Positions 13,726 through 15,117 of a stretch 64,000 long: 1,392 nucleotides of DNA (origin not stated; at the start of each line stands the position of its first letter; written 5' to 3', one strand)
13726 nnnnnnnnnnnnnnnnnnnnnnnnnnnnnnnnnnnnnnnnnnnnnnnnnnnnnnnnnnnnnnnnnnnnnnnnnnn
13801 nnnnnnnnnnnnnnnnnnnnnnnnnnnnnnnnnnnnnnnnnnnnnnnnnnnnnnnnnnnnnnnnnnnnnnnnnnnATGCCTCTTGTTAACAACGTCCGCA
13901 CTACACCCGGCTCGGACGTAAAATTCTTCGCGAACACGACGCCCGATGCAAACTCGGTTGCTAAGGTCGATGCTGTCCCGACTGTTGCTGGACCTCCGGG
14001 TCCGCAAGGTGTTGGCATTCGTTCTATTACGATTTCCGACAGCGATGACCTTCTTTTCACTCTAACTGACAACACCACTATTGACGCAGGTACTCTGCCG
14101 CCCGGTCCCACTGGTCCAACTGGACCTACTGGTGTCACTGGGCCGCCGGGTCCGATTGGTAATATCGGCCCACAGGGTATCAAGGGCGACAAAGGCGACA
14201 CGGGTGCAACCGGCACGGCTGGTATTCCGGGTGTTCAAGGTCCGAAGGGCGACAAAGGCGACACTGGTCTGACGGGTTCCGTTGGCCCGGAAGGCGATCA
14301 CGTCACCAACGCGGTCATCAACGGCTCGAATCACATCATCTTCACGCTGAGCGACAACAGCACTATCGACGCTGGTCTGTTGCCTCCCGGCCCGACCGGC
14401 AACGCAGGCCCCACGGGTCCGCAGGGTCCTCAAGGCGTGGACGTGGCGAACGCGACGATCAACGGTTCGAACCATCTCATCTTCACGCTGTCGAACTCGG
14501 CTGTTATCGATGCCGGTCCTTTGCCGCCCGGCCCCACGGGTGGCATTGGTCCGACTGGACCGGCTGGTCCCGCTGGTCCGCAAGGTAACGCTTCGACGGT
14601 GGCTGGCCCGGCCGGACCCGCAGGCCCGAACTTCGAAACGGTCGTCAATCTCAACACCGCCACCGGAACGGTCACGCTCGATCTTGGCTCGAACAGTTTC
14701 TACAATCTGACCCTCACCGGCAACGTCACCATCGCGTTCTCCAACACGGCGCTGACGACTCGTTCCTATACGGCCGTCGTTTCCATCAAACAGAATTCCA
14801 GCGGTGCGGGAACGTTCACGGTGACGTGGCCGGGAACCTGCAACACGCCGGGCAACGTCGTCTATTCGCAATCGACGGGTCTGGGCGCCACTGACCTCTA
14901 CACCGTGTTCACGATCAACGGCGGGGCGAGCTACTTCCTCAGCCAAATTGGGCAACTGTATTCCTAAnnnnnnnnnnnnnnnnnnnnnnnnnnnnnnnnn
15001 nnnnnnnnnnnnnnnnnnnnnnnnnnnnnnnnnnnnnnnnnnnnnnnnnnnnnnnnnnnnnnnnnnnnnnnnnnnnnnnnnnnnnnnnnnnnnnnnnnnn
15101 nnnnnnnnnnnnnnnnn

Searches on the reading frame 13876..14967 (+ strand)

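Call 7: search_protein_families(library=pfam, proteins=[window:13876-14967:+])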
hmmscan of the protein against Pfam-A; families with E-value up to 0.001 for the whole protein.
window:13876-14967:+ (363 aa): 1 family
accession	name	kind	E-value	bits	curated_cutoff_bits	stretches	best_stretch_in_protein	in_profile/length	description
PF01391.23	Collagen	-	2.5e-12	46.8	27.2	1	77-131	4-58/60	Collagen triple helix repeat (20 copies)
